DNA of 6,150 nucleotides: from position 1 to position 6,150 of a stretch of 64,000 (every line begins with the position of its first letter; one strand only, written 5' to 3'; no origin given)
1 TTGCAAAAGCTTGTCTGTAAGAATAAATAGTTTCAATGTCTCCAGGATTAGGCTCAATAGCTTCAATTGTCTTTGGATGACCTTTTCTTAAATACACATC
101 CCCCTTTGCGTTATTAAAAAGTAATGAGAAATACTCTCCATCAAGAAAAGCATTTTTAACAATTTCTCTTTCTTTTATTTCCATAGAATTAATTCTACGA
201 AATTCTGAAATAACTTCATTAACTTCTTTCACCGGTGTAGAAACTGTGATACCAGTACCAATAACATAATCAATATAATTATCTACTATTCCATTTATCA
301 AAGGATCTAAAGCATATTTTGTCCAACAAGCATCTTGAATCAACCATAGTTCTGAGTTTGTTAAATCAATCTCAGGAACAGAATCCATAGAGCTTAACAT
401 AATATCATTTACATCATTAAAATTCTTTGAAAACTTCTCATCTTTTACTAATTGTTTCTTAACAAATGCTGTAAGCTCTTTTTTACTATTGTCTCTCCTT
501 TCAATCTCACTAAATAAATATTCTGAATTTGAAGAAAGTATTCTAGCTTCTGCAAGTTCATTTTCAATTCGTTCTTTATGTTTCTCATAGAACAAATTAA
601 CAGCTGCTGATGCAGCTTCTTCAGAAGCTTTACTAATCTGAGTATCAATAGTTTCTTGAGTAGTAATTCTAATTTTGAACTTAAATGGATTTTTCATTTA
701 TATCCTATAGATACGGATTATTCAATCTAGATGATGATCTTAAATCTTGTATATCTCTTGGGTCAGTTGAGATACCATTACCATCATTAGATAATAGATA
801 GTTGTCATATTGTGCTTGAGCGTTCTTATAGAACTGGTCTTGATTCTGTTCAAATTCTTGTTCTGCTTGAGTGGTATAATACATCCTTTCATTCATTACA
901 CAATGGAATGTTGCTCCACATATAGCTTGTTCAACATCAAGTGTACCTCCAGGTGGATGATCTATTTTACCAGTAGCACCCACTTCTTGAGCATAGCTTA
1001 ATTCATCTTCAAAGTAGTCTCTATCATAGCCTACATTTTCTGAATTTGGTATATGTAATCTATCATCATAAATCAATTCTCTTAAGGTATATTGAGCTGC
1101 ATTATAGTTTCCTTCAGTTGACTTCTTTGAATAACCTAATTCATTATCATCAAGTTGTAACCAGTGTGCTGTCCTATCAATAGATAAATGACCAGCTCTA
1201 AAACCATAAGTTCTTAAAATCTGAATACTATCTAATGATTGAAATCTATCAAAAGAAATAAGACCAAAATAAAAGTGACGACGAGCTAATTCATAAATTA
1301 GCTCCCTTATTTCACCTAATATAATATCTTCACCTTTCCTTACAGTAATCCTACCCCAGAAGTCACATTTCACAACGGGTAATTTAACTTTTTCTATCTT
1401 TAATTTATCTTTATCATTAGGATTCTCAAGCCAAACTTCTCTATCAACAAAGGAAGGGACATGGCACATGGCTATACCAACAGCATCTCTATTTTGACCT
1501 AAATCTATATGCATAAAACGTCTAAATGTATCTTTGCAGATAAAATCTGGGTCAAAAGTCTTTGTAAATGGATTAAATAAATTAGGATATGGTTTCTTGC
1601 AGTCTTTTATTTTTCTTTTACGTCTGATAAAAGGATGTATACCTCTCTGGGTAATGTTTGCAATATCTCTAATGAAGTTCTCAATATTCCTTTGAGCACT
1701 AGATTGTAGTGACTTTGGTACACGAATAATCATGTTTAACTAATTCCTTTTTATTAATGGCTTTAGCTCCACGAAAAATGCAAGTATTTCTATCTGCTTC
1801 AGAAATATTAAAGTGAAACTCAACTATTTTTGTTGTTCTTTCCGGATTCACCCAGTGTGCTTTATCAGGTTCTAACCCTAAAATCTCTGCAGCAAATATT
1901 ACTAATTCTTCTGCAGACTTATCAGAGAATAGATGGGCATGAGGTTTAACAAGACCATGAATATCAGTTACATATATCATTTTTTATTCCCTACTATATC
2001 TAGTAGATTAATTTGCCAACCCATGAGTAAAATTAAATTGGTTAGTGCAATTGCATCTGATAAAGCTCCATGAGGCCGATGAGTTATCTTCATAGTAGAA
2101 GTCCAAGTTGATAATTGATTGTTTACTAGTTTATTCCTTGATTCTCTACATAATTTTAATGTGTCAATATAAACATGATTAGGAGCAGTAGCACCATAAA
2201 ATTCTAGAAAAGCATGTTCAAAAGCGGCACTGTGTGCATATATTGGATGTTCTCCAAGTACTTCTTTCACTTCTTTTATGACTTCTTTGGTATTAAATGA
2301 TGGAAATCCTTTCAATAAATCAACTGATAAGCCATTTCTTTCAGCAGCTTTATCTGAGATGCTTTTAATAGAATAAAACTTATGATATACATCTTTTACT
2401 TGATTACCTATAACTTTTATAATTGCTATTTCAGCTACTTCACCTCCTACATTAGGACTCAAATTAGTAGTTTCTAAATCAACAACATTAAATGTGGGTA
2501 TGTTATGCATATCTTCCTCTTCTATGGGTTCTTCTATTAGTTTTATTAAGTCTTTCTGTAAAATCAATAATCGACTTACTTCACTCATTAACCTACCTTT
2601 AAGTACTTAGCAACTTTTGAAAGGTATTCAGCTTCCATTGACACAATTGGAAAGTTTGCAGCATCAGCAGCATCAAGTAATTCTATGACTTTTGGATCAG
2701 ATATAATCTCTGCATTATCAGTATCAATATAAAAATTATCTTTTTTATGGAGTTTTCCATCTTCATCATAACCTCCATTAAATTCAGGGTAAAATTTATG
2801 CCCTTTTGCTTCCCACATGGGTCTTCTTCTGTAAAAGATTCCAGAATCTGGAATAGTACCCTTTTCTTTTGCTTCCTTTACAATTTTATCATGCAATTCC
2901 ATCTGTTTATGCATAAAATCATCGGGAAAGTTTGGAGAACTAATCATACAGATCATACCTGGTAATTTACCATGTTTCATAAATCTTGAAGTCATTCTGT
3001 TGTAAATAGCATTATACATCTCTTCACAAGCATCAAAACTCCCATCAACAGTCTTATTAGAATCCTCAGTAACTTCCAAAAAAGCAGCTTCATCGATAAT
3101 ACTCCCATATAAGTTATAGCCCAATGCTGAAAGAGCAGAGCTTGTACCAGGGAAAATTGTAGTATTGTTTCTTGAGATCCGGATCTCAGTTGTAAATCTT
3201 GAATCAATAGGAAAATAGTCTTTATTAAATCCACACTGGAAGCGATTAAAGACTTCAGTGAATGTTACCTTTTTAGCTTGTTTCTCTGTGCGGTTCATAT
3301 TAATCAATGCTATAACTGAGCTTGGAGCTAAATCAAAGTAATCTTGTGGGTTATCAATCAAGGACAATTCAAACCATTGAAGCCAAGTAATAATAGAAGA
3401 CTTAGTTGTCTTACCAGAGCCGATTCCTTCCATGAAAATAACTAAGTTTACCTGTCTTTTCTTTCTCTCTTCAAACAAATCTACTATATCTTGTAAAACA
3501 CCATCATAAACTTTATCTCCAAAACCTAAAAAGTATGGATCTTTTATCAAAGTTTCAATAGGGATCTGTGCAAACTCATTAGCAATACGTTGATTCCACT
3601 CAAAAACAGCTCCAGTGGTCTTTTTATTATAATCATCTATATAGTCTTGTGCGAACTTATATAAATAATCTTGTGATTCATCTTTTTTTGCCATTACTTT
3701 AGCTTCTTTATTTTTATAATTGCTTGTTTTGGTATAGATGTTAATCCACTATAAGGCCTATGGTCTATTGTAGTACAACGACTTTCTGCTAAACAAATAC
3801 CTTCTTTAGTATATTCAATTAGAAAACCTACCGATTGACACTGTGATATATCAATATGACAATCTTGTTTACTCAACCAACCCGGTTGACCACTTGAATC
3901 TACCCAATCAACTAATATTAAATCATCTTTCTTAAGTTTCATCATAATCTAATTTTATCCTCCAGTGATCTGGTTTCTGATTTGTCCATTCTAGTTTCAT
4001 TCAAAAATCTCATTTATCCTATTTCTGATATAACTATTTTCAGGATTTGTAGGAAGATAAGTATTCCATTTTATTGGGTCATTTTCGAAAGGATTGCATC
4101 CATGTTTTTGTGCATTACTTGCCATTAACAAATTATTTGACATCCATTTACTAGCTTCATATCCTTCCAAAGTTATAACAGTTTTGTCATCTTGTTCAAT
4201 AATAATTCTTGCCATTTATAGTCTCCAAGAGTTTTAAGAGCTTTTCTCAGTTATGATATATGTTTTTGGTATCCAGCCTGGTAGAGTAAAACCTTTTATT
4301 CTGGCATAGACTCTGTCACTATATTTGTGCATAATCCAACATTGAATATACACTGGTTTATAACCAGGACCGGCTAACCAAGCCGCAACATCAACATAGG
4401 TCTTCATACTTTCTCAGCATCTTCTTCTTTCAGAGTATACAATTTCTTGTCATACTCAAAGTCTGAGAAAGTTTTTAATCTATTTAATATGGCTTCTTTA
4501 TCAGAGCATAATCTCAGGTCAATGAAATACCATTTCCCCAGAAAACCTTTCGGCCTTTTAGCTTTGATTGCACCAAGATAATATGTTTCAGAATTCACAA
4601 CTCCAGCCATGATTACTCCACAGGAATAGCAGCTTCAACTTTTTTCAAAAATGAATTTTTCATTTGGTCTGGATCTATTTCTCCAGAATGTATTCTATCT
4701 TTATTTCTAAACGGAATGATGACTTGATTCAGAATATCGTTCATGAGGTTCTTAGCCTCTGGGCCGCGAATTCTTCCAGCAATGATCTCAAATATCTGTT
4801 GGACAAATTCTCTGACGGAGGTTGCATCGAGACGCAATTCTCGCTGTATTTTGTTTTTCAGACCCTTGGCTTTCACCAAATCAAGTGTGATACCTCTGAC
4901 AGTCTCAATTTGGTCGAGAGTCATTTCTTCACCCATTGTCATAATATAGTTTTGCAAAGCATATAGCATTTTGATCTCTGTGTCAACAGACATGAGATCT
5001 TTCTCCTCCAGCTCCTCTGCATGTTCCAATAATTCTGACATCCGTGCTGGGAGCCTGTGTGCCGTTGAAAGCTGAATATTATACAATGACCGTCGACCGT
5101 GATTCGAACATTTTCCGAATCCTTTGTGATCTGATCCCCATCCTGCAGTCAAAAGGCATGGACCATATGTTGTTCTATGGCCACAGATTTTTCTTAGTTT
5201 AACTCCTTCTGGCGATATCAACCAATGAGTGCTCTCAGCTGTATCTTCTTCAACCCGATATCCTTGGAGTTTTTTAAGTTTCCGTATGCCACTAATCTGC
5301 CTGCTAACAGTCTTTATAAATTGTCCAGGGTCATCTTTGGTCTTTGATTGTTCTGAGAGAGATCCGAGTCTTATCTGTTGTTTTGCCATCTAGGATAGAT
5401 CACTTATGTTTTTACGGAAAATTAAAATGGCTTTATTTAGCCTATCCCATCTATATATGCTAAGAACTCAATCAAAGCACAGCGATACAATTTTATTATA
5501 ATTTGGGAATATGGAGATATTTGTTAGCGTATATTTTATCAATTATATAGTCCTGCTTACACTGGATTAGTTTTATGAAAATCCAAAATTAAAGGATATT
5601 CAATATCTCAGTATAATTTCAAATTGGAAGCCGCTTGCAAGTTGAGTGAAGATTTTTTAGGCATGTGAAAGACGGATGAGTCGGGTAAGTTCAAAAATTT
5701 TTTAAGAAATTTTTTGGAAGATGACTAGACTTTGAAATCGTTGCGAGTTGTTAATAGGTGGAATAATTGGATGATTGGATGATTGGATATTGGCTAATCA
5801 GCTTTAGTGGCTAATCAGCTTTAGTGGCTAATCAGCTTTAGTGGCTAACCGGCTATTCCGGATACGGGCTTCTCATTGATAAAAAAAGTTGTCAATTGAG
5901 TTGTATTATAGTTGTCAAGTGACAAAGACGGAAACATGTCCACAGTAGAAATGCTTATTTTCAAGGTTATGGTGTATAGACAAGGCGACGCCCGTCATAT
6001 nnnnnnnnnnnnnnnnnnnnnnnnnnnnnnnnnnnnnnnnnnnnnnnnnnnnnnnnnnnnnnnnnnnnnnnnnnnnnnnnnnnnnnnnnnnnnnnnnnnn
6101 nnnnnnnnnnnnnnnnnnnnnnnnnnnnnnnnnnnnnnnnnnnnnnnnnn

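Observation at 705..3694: Large terminase split into separate ATPase and nuclease ORFs, with a DnaQ-like exonuclease and a DUF4031 gene nested between them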

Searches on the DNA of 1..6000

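Call 62: search_rna_families(source=window, start=1, end=6000, threshold=evalue, max_evalue=1)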
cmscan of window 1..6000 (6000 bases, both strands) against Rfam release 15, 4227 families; matches with E-value up to 1: 1.
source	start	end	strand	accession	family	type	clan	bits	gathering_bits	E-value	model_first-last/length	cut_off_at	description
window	2816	2922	-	RF01873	PISRT1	Gene; lncRNA;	-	32.1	70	0.23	1-107/107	no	Polled intersex syndrome regulated transcript 1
